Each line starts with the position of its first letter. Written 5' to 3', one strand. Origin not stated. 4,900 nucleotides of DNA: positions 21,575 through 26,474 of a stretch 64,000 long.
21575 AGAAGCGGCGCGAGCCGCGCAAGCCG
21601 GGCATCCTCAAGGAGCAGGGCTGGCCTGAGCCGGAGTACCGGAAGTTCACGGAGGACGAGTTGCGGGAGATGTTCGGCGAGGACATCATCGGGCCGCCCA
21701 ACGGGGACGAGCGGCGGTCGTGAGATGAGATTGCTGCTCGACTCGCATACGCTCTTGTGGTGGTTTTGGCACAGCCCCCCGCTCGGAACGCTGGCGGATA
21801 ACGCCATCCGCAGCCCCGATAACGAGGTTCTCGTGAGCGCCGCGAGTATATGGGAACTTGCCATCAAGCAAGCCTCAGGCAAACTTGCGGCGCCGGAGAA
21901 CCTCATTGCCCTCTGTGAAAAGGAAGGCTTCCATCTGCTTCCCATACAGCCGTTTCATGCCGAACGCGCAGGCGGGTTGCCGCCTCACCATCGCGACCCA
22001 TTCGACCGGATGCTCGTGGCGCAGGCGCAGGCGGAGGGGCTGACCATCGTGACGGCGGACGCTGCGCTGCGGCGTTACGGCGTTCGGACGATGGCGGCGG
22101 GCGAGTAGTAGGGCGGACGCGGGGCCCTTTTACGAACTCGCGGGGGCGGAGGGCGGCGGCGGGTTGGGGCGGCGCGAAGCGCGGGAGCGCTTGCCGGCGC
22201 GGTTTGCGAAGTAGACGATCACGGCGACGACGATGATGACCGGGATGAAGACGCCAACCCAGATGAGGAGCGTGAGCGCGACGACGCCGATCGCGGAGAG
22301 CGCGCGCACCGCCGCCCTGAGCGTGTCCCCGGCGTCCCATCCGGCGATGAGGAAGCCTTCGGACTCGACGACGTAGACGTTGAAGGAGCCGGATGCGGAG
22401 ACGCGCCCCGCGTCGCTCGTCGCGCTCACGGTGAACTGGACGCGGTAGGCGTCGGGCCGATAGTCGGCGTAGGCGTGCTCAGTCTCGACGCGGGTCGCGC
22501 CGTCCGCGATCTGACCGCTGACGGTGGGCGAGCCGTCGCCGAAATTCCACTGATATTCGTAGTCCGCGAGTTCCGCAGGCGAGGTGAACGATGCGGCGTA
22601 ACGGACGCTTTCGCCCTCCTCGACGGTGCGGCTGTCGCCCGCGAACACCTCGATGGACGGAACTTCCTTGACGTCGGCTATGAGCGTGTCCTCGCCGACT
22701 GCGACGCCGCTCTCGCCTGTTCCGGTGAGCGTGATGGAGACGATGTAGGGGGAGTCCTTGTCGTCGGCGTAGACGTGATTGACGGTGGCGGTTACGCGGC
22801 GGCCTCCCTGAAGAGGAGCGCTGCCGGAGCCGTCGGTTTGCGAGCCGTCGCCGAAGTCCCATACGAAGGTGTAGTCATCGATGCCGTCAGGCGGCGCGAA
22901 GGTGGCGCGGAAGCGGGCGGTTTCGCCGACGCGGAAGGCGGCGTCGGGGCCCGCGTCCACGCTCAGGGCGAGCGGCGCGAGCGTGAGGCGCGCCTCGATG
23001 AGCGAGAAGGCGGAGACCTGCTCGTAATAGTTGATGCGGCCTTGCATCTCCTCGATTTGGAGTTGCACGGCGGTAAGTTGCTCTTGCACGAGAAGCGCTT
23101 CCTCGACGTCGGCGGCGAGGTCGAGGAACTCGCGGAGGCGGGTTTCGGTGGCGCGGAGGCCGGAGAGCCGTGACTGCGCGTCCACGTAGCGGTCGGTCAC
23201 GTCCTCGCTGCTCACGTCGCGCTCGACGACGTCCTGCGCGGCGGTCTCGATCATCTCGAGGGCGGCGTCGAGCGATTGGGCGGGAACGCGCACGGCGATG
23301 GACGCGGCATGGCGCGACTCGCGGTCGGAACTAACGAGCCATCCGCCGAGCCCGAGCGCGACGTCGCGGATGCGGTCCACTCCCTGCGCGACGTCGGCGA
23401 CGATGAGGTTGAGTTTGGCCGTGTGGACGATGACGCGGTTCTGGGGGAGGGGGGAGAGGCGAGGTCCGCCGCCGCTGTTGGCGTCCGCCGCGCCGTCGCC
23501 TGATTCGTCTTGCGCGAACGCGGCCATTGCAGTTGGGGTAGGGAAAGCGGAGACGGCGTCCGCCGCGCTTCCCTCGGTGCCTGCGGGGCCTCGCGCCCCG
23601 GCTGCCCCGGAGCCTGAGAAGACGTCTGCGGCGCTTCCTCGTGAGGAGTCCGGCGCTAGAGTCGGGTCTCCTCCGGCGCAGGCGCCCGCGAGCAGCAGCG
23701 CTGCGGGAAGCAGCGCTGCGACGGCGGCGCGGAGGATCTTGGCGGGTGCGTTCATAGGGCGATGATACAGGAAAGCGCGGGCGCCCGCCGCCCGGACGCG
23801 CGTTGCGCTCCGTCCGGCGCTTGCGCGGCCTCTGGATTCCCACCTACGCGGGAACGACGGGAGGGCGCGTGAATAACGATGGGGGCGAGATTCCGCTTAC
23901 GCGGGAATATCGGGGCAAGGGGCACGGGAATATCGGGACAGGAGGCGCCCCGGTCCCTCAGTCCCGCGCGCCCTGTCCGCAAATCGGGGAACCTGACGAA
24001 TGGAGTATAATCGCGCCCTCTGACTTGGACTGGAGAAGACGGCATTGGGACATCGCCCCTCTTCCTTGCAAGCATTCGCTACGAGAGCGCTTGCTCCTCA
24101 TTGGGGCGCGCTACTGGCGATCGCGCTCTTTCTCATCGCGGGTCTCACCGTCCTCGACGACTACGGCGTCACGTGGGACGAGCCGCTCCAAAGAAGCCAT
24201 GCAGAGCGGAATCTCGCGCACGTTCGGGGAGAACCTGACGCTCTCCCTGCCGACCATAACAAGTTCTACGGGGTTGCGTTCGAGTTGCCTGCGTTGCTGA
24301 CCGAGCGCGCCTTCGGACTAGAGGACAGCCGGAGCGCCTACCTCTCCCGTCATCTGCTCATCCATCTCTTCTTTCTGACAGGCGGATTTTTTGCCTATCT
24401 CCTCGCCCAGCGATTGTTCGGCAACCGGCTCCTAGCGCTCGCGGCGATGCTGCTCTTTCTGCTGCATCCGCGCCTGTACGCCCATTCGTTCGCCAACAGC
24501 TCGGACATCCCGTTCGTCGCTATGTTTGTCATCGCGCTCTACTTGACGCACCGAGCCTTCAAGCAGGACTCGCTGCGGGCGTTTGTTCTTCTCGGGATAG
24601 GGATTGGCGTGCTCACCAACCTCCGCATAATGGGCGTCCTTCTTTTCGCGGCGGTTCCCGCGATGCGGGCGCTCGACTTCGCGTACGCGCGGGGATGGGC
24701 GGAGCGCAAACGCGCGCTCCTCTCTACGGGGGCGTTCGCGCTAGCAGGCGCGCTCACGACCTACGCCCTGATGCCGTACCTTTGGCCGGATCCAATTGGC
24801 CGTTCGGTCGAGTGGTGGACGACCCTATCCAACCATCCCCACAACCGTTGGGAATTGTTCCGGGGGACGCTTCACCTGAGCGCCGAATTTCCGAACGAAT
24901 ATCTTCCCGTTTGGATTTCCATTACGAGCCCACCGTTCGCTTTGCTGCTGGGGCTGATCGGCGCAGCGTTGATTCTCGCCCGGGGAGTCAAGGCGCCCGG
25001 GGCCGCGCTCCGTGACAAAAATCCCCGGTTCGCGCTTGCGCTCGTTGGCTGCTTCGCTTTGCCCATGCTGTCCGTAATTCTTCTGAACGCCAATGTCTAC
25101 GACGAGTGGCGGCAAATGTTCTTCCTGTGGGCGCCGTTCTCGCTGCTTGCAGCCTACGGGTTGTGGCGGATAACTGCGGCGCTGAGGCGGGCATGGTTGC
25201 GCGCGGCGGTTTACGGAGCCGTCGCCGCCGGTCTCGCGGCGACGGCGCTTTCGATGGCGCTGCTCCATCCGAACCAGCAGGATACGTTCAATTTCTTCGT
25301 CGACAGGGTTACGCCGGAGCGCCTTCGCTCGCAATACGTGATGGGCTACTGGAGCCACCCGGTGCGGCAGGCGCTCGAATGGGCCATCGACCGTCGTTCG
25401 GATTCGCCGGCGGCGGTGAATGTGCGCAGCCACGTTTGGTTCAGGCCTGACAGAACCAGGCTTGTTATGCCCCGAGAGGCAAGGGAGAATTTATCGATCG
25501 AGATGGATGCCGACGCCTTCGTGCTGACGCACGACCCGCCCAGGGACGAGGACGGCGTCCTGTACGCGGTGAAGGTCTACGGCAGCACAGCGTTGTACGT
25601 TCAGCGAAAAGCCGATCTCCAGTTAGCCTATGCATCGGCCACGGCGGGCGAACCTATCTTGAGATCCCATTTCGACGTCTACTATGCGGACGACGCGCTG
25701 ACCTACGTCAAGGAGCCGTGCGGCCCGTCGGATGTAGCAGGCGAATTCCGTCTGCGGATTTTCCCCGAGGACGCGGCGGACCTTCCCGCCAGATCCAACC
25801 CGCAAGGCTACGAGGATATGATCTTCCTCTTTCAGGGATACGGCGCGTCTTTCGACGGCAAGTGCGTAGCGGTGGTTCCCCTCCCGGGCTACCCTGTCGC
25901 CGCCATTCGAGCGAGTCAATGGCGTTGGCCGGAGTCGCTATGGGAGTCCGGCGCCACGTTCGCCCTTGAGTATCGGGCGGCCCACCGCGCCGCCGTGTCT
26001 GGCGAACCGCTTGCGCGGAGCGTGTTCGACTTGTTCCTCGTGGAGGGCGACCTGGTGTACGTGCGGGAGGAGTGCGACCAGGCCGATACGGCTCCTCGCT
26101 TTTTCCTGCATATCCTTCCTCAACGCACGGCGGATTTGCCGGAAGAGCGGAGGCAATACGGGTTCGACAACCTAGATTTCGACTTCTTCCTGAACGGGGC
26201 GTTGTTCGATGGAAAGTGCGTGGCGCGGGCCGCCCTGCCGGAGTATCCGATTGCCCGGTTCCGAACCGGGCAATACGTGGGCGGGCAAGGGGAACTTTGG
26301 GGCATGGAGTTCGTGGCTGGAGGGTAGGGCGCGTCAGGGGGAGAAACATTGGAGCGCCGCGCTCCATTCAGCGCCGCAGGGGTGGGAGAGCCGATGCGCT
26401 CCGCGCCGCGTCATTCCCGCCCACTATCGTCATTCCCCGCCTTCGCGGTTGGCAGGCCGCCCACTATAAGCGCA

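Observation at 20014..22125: Tandem array of four Phd-like antitoxin cassettes with identical regulatory/DNA-binding heads and three different toxin-binding tails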

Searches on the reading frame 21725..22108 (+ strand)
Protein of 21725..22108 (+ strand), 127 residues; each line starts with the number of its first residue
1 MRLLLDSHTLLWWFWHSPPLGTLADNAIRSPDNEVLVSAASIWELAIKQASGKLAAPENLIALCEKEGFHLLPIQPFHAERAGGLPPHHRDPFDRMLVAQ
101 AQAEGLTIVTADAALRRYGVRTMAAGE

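Call 6: search_protein_families(library=pfam, proteins=[window:21725-22105:+], max_evalue=0.01)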
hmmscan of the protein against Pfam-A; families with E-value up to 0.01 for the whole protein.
window:21725-22105:+ (127 aa): 1 family
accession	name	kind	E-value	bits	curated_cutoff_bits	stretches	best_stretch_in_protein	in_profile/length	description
PF01850.27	PIN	-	1.2e-17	65.1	23.6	1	4-119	2-118/120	PIN domain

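Call 7: search_protein_families(library=ncbifam, proteins=[window:21725-22105:+], max_evalue=0.01)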
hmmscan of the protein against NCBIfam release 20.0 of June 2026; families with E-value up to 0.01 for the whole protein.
window:21725-22105:+ (127 aa): 0 families

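Call 8: find_encoding_contigs(protein=window:21725-22108:+, flank=10000, max_places=10)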
Protein window:21725-22108:+ (127 aa): no gene with exactly this product is on record in the collection.

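Call 38: search_solved_structures(query=window:21725-22105:+, max_evalue=0.001, show_alignments=2)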
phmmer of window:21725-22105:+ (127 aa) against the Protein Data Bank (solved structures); distinct sequences matched with E-value up to 0.001: 0.

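Call 41: search_solved_structures(query=A3, max_evalue=0.01, show_alignments=2)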
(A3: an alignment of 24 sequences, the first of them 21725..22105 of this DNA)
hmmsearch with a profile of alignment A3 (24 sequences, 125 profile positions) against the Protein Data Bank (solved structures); distinct sequences matched with E-value up to 0.01: 3.
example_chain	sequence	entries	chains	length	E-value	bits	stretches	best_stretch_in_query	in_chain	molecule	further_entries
3tnd_A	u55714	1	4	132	0.0037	20.6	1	1-113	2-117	tRNA(fMet)-specific endonuclease VapC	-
9h6a_A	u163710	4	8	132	0.0047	20.3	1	1-112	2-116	tRNA(fMet)-specific endonuclease VapC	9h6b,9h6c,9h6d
6sd6_C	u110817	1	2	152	0.009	19.4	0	1-113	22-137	tRNA(fMet)-specific endonuclease VapC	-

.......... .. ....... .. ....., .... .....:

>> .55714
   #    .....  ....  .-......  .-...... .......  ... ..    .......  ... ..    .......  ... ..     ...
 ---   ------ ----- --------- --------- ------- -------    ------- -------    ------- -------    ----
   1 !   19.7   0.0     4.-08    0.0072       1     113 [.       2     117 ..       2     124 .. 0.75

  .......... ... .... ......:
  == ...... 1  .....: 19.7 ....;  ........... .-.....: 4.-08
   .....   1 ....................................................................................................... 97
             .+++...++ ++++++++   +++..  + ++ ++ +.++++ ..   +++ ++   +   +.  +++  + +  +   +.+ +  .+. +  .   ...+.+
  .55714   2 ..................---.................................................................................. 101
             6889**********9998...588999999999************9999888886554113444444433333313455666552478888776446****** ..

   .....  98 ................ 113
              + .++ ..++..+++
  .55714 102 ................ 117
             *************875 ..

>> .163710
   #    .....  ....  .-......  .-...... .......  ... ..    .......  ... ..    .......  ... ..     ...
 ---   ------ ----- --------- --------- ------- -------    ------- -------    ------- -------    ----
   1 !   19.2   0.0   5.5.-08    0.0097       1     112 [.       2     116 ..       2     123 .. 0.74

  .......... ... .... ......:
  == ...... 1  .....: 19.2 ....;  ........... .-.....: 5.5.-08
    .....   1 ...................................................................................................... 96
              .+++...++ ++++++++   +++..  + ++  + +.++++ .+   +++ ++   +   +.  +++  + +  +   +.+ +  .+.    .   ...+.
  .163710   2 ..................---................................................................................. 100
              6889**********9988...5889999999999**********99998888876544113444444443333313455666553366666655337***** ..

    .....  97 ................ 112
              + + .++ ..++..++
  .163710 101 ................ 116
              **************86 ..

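Call 55: find_homologous_proteins(query=window:21725-22105:+, max_evalue=1e-10)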
Query window:21725-22105:+ (127 aa): 7956 proteins with E <= 1e-10 among 8000 candidates; the best 120 are listed.
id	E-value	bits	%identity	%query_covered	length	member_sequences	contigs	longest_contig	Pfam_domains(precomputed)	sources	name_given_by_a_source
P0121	7.5e-80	283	100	100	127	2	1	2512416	PF01850.28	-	-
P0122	4.9e-68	245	89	100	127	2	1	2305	PF01850.28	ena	-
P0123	3.5e-60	219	80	100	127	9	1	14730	PF01850.28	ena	-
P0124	7.8e-60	218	80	100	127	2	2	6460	PF01850.28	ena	-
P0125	6.6e-58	212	78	100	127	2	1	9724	PF01850.28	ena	-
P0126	2.3e-57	210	76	100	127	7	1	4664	PF01850.28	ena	-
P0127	1.4e-56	208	76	100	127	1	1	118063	PF01850.28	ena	-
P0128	5.9e-56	206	74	100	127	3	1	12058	PF01850.28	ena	-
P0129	4.9e-54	200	73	100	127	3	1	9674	PF01850.28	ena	-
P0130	8.8e-54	199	74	100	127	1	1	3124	PF01850.28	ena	-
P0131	2.6e-53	197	72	100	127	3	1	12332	PF01850.28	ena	-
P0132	9.1e-52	192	72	100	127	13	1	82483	PF01850.28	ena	-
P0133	1.1e-51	192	72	100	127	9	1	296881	PF01850.28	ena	-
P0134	8.9e-50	186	72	100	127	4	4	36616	PF01850.28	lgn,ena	-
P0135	2.6e-48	181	70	99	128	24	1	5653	PF01850.28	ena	-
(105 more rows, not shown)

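Call 72: predict_structure(alignment_id=A5)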
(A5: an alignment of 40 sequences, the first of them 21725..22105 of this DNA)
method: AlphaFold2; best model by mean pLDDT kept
length: 127 residues; sequences in the alignment: 40
mean_pLDDT: 96.1   pTM: 0.90
mean pLDDT of the five models: 96.1, 95.6, 95.2, 95.3, 94.9
residues with pLDDT >= 90: 123; 70-90: 4; 50-70: 0; < 50: 0
segments of 3 or more residues with pLDDT < 50: none
pLDDT, mean of each block of 10 residues (from residue 1): 98 96 98 98 96 94 98 97 93 97 98 94 94
secondary structure, 60 per line:
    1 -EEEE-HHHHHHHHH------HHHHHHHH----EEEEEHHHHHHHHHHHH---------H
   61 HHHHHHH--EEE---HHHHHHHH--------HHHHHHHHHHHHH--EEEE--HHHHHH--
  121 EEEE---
elements in order: E2-5 H7-15 H22-29 E34-38 H39-50 H60-67 E70-72 H76-83 H92-104 E107-110 H113-118 E121-124

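Call 74: fold_search(model_id=the predicted structure, library=pdb)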
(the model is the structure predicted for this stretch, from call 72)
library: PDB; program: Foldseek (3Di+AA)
matches with E <= 10: 886; with E <= 0.001: 39
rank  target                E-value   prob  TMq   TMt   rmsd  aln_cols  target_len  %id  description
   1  3tnd_A                7.3e-06  1.00  0.69  0.67   3.9       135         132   20  Crystal structure of Shigella flexneri VapBC toxin-antitoxin complex (released 2011-11-02)
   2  5ecd_A                1.1e-05  1.00  0.70  0.67   3.7       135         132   22  Structure of the Shigella flexneri VapC mutant D98N crystal form 1 (released 2016-02-17)
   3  5ed0_A                1.3e-05  1.00  0.72  0.70   3.6       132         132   20  Structure of the Shigella flexneri VapC mutant D7N (released 2016-02-17)
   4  5ecw_B                1.5e-05  1.00  0.66  0.68   4.7       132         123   20  Structure of the Shigella flexneri VapC mutant D7A (released 2016-02-17)
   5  5ecw_A                1.6e-05  1.00  0.71  0.69   3.6       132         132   20  Structure of the Shigella flexneri VapC mutant D7A (released 2016-02-17)
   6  4chg_A                1.6e-05  1.00  0.64  0.61   3.8       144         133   24  Crystal structure of VapBC15 complex from Mycobacterium tuberculosis (released 2014-11-12)
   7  1y82_A                2.3e-05  1.00  0.64  0.56   4.1       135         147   20  Conserved hypothetical protein Pfu-367848-001 from Pyrococcus furiosus (released 2005-01-25)
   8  1y82_B                2.6e-05  1.00  0.67  0.59   4.1       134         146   19  Conserved hypothetical protein Pfu-367848-001 from Pyrococcus furiosus (released 2005-01-25)
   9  6sd6_C                2.6e-05  1.00  0.70  0.66   3.9       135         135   20  Structure of VapBC from Shigella sonnei (released 2020-08-26)
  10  1ye5_B                3.2e-05  1.00  0.65  0.57   4.2       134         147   20  Crystal structure of hypothetical protein of unknown function from pyrococcus horikoshii OT3 (released 2005-05-17)
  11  6sd6_D                3.6e-05  1.00  0.69  0.67   3.9       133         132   21  Structure of VapBC from Shigella sonnei (released 2020-08-26)
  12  5h4h_B                3.9e-05  1.00  0.64  0.58   4.2       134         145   20  Structure of PIN-domain protein (VapC4 toxin) from Pyrococcus horikoshii determined at 2.2 A resolution (released 2016-11-23)
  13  1y82_D                4.1e-05  1.00  0.67  0.63   3.8       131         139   18  Conserved hypothetical protein Pfu-367848-001 from Pyrococcus furiosus (released 2005-01-25)
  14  2bsq_B                6.9e-05  1.00  0.68  0.63   4.8       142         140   17  FitAB bound to DNA (released 2006-08-24)
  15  1ye5_A                7.4e-05  1.00  0.66  0.60   3.9       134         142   19  Crystal structure of hypothetical protein of unknown function from pyrococcus horikoshii OT3 (released 2005-05-17)
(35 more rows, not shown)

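Call 76: search_protein_families(library=padloc, proteins=[window:21725-22105:+], max_evalue=0.001)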
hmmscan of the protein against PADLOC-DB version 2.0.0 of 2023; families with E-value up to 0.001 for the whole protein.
window:21725-22105:+ (127 aa): 0 families

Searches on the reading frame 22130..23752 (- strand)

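Call 60: search_protein_families(library=pfam, proteins=[window:22130-23752:-], max_evalue=0.001)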
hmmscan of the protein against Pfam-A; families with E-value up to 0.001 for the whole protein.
window:22130-23752:- (540 aa): 3 families
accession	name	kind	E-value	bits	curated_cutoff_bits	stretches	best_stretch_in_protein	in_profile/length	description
PF14257.11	DUF4349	-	4.1e-34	118.2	27.7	1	106-257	1-155/213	Domain of unknown function (DUF4349)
PF18911.6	PKD_4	-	1.8e-16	60.3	27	2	365-450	4-76/85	PKD domain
PF00801.26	PKD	-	9.2e-11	42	23.5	2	263-330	2-55/80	PKD domain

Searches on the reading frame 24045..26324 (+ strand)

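Call 60: search_protein_families(library=pfam, proteins=[window:24045-26324:+], max_evalue=0.001)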
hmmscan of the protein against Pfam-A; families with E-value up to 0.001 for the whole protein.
window:24045-26324:+ (760 aa): 1 family
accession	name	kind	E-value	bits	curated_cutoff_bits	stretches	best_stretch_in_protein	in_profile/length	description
PF13231.12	PMT_2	-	1e-08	36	26.1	1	104-234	26-152/160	Dolichyl-phosphate-mannose-protein mannosyltransferase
